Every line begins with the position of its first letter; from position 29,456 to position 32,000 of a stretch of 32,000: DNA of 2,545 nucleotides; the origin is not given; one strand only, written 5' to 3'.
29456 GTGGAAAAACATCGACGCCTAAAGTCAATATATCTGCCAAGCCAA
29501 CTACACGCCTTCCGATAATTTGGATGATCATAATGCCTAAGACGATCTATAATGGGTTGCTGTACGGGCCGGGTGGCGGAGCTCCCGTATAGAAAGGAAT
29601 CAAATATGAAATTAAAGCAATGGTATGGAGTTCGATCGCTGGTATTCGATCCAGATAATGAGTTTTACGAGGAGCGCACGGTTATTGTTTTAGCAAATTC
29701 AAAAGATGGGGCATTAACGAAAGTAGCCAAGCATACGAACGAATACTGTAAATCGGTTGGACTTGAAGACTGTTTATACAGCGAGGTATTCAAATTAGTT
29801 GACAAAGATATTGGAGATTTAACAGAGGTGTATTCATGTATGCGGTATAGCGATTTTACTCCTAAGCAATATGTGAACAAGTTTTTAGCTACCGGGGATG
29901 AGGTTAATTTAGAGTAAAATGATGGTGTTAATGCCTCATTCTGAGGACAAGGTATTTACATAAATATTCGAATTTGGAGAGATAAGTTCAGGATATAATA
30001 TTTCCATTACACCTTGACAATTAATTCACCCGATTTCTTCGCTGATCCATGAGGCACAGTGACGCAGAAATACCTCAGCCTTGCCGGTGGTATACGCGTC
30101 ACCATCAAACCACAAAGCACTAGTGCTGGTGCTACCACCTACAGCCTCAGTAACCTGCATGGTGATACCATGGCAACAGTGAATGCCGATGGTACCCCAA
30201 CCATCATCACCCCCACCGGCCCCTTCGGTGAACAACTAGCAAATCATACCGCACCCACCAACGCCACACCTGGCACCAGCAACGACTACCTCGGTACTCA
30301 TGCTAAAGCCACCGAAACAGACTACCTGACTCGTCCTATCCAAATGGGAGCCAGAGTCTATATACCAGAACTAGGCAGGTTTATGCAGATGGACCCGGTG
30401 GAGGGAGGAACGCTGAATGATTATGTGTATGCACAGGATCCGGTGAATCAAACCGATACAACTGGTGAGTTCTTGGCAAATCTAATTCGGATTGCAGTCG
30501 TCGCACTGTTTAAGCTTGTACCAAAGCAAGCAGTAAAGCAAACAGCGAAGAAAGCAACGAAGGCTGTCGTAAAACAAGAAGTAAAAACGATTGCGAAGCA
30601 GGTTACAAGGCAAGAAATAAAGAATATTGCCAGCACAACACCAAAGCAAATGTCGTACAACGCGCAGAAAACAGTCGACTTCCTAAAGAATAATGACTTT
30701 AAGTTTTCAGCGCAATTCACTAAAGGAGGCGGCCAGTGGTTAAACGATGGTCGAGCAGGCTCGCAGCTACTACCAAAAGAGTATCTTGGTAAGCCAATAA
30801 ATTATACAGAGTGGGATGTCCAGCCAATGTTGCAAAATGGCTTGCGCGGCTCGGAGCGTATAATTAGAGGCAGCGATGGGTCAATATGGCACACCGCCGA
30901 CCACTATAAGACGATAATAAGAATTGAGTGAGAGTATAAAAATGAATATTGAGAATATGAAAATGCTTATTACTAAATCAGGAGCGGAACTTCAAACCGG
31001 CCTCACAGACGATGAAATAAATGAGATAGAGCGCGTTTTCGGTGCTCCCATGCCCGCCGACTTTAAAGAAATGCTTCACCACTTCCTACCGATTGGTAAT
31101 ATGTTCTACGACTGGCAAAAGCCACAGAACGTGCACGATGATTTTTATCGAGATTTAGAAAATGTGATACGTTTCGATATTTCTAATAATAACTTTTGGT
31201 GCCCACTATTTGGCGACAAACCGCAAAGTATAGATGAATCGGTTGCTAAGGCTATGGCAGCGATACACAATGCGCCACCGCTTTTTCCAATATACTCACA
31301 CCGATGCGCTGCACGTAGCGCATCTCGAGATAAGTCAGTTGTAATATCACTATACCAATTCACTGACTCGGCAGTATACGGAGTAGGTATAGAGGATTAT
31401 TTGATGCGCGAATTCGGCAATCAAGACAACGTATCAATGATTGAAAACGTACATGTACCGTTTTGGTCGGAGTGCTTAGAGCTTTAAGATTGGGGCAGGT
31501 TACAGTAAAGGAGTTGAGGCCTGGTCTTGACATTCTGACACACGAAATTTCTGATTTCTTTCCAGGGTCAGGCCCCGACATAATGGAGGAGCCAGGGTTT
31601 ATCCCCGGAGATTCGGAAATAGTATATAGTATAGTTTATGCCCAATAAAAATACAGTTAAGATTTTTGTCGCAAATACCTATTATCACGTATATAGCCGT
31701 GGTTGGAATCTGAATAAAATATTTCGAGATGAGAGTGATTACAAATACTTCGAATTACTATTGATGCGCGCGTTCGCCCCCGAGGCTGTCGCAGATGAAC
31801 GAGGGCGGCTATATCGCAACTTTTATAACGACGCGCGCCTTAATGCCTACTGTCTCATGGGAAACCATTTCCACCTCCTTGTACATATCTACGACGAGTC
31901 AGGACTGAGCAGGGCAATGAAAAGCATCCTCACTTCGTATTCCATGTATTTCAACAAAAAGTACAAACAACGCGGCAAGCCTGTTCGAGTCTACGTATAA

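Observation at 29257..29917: Unrecognised Lys-rich C-terminal toxin tip with hydrophobic tail, plus a small cytosolic immunity candidate, behind a sharp GC drop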

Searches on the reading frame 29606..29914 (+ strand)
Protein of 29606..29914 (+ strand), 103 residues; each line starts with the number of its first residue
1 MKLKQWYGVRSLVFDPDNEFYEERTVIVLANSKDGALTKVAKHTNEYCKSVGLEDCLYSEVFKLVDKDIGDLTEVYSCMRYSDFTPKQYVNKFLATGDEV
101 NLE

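Call 4: search_protein_families(library=pfam, proteins=[window:29606-29914:+], max_evalue=1)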
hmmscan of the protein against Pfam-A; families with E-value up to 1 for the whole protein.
window:29606-29914:+ (103 aa): 1 family
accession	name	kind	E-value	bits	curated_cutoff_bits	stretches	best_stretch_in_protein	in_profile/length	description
PF14119.11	DUF4288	-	0.00011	22.9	27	1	16-50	16-58/84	Domain of unknown function (DUF4288)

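Call 5: search_protein_families(library=ncbifam, proteins=[window:29606-29914:+], max_evalue=1)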
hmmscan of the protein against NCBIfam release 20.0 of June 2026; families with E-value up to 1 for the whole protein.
window:29606-29914:+ (103 aa): 1 family
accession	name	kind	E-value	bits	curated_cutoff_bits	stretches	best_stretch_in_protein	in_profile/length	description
NF038106.1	gamma_NF038106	equivalog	0.065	13.5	50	1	61-101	25-63/93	PA4642 family protein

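Call 7: find_homologous_proteins(query=window:29606-29914:+, max_evalue=0.01)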
Query window:29606-29914:+ (103 aa): 2 proteins with E <= 0.01 among 4 candidates.
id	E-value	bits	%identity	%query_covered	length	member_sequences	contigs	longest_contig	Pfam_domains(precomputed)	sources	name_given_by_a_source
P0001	2.4e-63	228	100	100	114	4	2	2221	-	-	-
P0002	3.5e-29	119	59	98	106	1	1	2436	-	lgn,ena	-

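Call 8: find_encoding_contigs(protein=P0002, flank=10000)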
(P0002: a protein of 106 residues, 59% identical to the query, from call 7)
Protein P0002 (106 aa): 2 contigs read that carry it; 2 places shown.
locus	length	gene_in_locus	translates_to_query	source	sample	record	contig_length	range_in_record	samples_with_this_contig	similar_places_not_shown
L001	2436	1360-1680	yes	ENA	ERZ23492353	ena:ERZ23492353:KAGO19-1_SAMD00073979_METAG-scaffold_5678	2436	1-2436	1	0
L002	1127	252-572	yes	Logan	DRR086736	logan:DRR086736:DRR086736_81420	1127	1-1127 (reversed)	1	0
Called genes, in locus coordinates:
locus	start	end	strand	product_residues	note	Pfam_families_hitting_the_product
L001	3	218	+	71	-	?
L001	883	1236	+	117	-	-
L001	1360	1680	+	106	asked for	-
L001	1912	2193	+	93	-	PF03992:ABM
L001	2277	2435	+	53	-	?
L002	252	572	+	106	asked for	-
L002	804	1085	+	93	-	PF03992:ABM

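Call 9: find_encoding_contigs(protein=P0001, flank=10000)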
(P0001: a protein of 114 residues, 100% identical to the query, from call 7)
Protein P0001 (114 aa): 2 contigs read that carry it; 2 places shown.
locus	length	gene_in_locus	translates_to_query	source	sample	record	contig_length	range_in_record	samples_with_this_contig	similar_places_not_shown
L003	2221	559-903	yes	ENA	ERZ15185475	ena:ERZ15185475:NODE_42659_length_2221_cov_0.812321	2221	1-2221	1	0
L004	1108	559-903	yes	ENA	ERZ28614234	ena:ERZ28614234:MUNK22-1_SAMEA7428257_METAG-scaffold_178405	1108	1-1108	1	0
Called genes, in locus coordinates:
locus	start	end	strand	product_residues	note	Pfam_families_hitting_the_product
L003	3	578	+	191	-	?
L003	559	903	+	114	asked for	-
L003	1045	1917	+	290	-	PF00545:Ribonuclease (faint)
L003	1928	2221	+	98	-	?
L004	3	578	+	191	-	?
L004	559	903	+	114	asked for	-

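Call 19: search_solved_structures(query=window:29606-29914:+, max_evalue=10)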
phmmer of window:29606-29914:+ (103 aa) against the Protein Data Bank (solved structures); distinct sequences matched with E-value up to 10: 3.
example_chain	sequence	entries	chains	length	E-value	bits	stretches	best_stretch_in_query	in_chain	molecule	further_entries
3hl3_A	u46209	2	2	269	0.34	14.2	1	26-75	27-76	Glucose-1-phosphate thymidylyltransferase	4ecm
7ae7_a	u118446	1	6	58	0.65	13.3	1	56-80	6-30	Protein ShdD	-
7ae4_a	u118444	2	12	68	0.83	13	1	56-80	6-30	Protein ShdD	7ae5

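Call 42: search_protein_families(library=pfam, proteins=[L001:883-1233:+, L001:15-215:+], max_evalue=1)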
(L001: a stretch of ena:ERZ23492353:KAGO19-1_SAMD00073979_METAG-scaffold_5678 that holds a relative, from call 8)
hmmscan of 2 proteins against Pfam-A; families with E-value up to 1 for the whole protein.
L001:883-1233:+ (117 aa): 0 families

L001:15-215:+ (67 aa): 2 families
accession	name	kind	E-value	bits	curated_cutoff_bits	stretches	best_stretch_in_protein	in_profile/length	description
PF06662.19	C5-epim_C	-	0.031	14.2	23.3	1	3-64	117-177/188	D-glucuronyl C5-epimerase C-terminus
PF05641.18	Agenet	-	0.1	13.5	27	1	26-45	17-37/61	Agenet domain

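Call 52: find_related_loci(query=A1, collection=metagenome_contigs, flank=5000)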
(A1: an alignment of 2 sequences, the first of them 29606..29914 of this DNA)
Query A1 (103 aa) in metagenome_contigs; peptide patterns used: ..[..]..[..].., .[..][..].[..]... (x = any residue, [..] = any of these).
239 stretches matched a pattern, but none encodes a relative of the query by tblastn (E <= 1e-3).

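Call 59: predict_structure(alignment_id=A1)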
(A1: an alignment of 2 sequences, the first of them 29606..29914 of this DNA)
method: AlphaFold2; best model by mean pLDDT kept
length: 103 residues; sequences in the alignment: 2
mean_pLDDT: 65.5   pTM: 0.56
mean pLDDT of the five models: 65.5, 64.1, 63.5, 60.6, 60.4
residues with pLDDT >= 90: 0; 70-90: 40; 50-70: 55; < 50: 8
segments of 3 or more residues with pLDDT < 50: 97-103
pLDDT, mean of each block of 10 residues (from residue 1): 71 70 73 82 73 64 64 56 57 54 37
secondary structure, 60 per line:
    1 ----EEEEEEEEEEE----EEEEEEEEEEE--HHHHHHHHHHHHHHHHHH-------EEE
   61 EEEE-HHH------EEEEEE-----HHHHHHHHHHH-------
elements in order: E5-15 E20-30 H33-50 E58-64 E75-80 H86-96

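Call 61: search_protein_families(library=pfam, proteins=[P0002], max_evalue=1)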
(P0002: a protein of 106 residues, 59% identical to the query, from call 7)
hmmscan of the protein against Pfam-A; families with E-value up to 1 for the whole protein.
P0002 (106 aa): 2 families
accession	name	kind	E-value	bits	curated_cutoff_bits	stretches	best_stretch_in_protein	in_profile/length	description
PF14119.11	DUF4288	-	4.1e-05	24.2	27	1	5-44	1-45/84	Domain of unknown function (DUF4288)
PF12360.13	Pax7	-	0.22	12.2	27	1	44-62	6-24/44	Paired box protein 7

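Call 66: fold_search(model_id=the predicted structure, library=pdb)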
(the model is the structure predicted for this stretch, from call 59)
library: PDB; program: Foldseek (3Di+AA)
matches with E <= 10: 245; with E <= 0.001: 0
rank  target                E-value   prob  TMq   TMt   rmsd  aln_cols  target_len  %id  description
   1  9ndp_S                6.2e-01  0.41  0.44  0.27  10.4       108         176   14  Structure of stalled ribosome and nascent chain in complex with NMT2 and NAC (released 2025-09-10)
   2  3j79_U                6.2e-01  0.20  0.37  0.24  10.4       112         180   10  Cryo-EM structure of the Plasmodium falciparum 80S ribosome bound to the anti-protozoan drug emetine, large subunit (released 2014-07-16)
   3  8q7z_BS               6.6e-01  0.33  0.43  0.27  10.3       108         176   13  Structure of the G. gallus 80S non-rotated ribosome (released 2024-08-28)
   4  5khu_T                6.6e-01  0.08  0.24  0.16  10.6        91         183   12  Model of human Anaphase-promoting complex/Cyclosome (APC15 deletion mutant), in complex with the Mitotic checkpoint co (released 2016-09-07)
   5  7o7y_BS               7.0e-01  0.33  0.43  0.27  10.2       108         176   13  Rabbit 80S ribosome stalled close to the mutated SARS-CoV-2 slippery site by a pseudoknot (high resolution) (released 2021-06-02)
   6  4aez_E                1.1e+00  0.07  0.25  0.18   9.9        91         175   15  Crystal Structure of Mitotic Checkpoint Complex (released 2012-03-21)
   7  3ufx_I                1.1e+00  0.04  0.15  0.07   9.2        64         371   17  Thermus aquaticus succinyl-CoA synthetase in complex with GDP-Mn2+ (released 2012-06-27)
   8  6skf_BT               1.2e+00  0.66  0.51  0.68   4.6        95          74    8  Cryo-EM Structure of T. kodakarensis 70S ribosome (released 2020-07-29)
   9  7qgg_T                1.2e+00  0.21  0.42  0.27  10.4       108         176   13  Neuronal RNA granules are ribosome complexes stalled at the pre-translocation state (released 2022-10-26)
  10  9y42_S                1.3e+00  0.25  0.43  0.27  10.0       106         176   12  Structure of naked mole-rat ribosome with P/E tRNA and eEF2 (rotated) (released 2026-02-18)
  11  3ufx_B                1.3e+00  0.04  0.15  0.07   9.7        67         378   16  Thermus aquaticus succinyl-CoA synthetase in complex with GDP-Mn2+ (released 2012-06-27)
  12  5lzs_S                1.3e+00  0.20  0.42  0.26  10.5       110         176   14  Structure of the mammalian ribosomal elongation complex with aminoacyl-tRNA, eEF1A, and didemnin B (released 2016-11-30)
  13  6p5i_AS               1.4e+00  0.20  0.42  0.27  10.5       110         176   12  Structure of a mammalian 80S ribosome in complex with the Israeli Acute Paralysis Virus IRES (Class 1) (released 2019-09-18)
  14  7t27                  1.4e+00  0.04  0.17  0.14  11.7        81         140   14  Structure of phage FBB1 anti-CBASS nuclease Acb1-3'3'-cGAMP complex in post reaction state (released 2022-04-20)
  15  4v8p_AX               1.5e+00  0.23  0.45  0.27  10.5       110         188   14  T.thermophila 60S ribosomal subunit in complex with initiation factor 6. (released 2014-07-09)
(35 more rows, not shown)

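Call 74: search_protein_families(library=pfam, proteins=[L014:3304-3645:+, L014:348-935:+, L014:3776-4513:+, L014:4518-4961:+, L014:941-1324:+], max_evalue=1)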
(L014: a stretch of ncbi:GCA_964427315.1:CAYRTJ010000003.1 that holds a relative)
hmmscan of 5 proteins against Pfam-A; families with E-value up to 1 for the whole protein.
L014:3304-3645:+ (114 aa): 1 family
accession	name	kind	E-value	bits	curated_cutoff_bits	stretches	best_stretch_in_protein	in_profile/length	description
PF14119.11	DUF4288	-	6.3e-05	23.6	27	1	15-47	15-47/84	Domain of unknown function (DUF4288)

L014:348-935:+ (196 aa): 1 family
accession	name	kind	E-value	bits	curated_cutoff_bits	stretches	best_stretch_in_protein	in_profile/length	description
PF10911.13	T7-like_Y65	-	0.27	11.4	25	0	64-96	36-68/77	Bacteriophage T7-like gene 6.5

L014:3776-4513:+ (246 aa): 0 families

L014:4518-4961:+ (148 aa): 0 families

L014:941-1324:+ (128 aa): 0 families

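Call 85: find_related_loci(query=A4, collection=viral_contigs, flank=4000)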
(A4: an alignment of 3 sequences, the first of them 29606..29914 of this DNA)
Query A4 (103 aa) in viral_contigs; peptide patterns used: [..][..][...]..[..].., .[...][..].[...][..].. (x = any residue, [..] = any of these).
117 stretches matched a pattern, but none encodes a relative of the query by tblastn (E <= 1e-3).

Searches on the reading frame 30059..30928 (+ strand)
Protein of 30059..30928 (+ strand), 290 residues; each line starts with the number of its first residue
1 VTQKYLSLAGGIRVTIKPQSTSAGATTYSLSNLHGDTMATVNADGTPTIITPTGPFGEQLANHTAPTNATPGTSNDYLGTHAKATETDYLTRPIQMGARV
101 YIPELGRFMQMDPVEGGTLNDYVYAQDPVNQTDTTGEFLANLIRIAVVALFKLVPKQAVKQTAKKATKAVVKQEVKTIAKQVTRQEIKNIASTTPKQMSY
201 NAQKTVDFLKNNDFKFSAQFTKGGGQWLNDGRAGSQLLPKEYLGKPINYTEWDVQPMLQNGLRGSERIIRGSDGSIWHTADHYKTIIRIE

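Call 4: search_protein_families(library=pfam, proteins=[window:30059-30928:+], max_evalue=1)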
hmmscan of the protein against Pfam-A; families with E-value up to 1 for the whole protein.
window:30059-30928:+ (290 aa): 5 families
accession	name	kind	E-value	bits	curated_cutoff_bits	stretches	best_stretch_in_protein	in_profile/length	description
PF00545.25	Ribonuclease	-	1.3e-05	26.1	24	1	192-286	12-94/98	ribonuclease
PF20662.3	COG4_C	-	0.02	15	26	1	159-223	55-120/231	Conserved oligomeric Golgi complex subunit 4, C-terminal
PF09366.15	DUF1997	-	0.13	12.8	27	1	143-183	106-146/153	Protein of unknown function (DUF1997)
PF17040.10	CBP_CCPA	-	0.15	13.1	25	1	9-49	41-80/114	Cellulose-complementing protein A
PF08236.17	SRI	-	0.23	12.2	23.5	0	153-188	21-59/78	SRI (Set2 Rpb1 interacting) domain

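Call 5: search_protein_families(library=ncbifam, proteins=[window:30059-30928:+], max_evalue=1)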
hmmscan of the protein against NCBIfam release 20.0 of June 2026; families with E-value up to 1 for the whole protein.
window:30059-30928:+ (290 aa): 2 families
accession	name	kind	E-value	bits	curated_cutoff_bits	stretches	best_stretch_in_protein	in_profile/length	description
TIGR03696.1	Rhs_assc_core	domain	3e-13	50.1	32.5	1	55-136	3-75/76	RHS repeat-associated core domain-containing protein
NF053868.1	DS1_1_antiphage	equivalog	0.02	13.9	330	1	157-221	253-317/369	nucleoid-associated anti-phage protein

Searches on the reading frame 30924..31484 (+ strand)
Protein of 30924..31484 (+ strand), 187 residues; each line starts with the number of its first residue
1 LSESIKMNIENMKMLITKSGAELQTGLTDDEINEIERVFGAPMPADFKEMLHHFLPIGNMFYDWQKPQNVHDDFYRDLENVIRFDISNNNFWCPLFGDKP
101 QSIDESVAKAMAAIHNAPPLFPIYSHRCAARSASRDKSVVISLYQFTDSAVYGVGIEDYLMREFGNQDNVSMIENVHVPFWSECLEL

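Call 4: search_protein_families(library=pfam, proteins=[window:30924-31484:+], max_evalue=1)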
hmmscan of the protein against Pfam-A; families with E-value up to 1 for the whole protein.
window:30924-31484:+ (187 aa): 2 families
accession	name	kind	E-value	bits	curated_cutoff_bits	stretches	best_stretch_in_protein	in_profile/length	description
PF14567.11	SUKH_5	-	4.7e-05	23.6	27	1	9-83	9-78/142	SMI1-KNR4 cell-wall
PF09346.15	SMI1_KNR4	-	0.015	16.4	25.4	1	26-54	1-29/125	SMI1 / KNR4 family (SUKH-1)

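Call 5: search_protein_families(library=ncbifam, proteins=[window:30924-31484:+], max_evalue=1)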
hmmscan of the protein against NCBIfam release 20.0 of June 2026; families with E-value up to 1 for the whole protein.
window:30924-31484:+ (187 aa): 0 families

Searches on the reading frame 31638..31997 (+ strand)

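Call 4: search_protein_families(library=pfam, proteins=[window:31638-31997:+], max_evalue=1)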
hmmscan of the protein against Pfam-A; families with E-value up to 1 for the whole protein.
window:31638-31997:+ (120 aa): 2 families
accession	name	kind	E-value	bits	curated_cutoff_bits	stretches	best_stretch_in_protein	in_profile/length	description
PF01797.21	Y1_Tnp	-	5.2e-07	30.3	23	1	65-112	40-87/121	Transposase IS200 like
PF18866.6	CxC7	-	0.18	12.3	27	1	47-78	33-64/64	CxC7 like cysteine cluster associated with KDZ transposases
